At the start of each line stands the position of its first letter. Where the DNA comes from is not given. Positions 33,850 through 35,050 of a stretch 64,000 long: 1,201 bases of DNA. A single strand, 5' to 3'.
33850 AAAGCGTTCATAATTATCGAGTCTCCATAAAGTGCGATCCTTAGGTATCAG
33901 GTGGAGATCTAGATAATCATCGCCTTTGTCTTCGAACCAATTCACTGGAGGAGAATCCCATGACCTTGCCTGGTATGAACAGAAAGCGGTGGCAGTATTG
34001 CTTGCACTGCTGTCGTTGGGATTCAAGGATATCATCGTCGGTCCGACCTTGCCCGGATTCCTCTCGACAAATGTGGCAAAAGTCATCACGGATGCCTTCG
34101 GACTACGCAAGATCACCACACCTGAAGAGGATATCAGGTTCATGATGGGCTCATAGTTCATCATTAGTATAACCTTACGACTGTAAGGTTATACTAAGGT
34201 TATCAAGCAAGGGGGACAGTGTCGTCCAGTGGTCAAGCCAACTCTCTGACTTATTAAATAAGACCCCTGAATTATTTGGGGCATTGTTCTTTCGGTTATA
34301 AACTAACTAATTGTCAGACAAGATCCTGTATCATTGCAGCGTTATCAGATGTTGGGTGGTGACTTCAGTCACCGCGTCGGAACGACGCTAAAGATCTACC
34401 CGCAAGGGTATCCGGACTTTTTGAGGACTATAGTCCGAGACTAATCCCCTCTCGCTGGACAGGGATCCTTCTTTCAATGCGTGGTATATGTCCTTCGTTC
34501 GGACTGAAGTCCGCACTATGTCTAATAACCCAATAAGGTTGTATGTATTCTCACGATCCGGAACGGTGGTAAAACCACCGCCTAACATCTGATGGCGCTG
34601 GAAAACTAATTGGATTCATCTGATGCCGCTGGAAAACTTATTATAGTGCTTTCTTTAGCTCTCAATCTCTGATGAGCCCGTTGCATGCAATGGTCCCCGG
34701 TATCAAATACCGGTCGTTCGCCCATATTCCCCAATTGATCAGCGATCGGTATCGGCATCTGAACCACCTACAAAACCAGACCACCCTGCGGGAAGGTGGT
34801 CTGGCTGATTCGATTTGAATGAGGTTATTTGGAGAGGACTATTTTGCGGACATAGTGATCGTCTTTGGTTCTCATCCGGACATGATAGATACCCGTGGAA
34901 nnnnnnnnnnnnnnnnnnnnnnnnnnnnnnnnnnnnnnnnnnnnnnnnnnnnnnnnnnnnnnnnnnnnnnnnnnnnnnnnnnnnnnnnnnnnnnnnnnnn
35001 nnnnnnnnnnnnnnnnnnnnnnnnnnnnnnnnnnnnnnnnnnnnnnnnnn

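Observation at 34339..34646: Paralogous ~260-nt units (34339-34598 and 14378-14638) with compensatory changes: a candidate new structured RNA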

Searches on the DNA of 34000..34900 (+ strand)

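Call 8: search_rna_families(source=window, start=34000, end=34900, threshold=evalue, max_evalue=10, show_alignments=2)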
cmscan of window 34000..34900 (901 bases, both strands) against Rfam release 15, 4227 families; matches with E-value up to 10: 5.
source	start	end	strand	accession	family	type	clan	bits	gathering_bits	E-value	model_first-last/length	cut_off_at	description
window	34295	34340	-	RF01164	SNORD107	Gene; snRNA; snoRNA; CD-box;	-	17.1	50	4.3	1-74/74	no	Small nucleolar RNA SNORD107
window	34110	34147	-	RF00726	mir-87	Gene; miRNA;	-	15.5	49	3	1-79/79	no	mir-87 microRNA precursor family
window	34092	34162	-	RF00278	SNORD50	Gene; snRNA; snoRNA; CD-box;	-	15.5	42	5.6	1-72/72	no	Small nucleolar RNA SNORD50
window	34313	34370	-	RF01147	sR12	Gene; snRNA; snoRNA; CD-box;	-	14.8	38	2.1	1-52/52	no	Small nucleolar RNA sR12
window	34165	34196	+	RF04153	MIR856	Gene; miRNA;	-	11.3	297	4.5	1-258/258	no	MIR856 microRNA precursor family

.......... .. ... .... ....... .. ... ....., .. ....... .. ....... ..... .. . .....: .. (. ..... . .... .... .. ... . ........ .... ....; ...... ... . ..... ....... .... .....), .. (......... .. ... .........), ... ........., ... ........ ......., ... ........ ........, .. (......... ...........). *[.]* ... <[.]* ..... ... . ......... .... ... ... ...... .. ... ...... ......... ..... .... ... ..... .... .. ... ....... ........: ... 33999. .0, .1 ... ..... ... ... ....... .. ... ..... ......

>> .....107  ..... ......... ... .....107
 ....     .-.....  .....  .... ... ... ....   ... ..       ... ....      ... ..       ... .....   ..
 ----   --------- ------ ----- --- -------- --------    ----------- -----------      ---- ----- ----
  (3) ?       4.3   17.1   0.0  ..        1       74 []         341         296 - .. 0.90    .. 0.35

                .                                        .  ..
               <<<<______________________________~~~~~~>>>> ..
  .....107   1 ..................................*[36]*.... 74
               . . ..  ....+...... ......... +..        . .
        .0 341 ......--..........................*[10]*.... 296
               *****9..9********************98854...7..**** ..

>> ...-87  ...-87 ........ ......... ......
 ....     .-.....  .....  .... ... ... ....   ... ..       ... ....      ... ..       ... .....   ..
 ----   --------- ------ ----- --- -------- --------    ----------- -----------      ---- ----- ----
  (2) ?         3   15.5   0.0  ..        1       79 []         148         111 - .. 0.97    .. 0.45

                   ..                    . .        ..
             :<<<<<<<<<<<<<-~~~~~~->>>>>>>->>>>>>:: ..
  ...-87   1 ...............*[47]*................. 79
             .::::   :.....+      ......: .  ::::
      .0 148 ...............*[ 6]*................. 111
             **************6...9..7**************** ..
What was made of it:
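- On Any Rfam 15 RNA family (including 6S, RNase P, tmRNA, SRP, HEARO, ROOL, GOLLD, OLE, raiA): In 34000-34900 at E up to 10 there are only five noise hits, to snoRNA and miRNA models, none above 17 bits (call 8).
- Closest known: 6S RNA and other rod-like regulatory RNAs. Different: No match to any 6S model, even at E up to 10 (call 8).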

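Call 66: search_dna_similar(query=window:34250-34700:+, collection=plasmids, mode=distant, max_evalue=0.001, max_rows=10)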
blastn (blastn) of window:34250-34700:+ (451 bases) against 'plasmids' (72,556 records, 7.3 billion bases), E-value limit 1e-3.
No match.

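Call 67: search_dna_similar(query=window:34250-34700:+, collection=phages, mode=distant, max_evalue=0.001, max_rows=10)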
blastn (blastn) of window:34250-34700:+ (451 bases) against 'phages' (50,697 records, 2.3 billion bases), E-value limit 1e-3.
No match.
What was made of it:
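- Tried and rejected: Plasmid and phage databases. blastn found no match (calls 66, 67).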
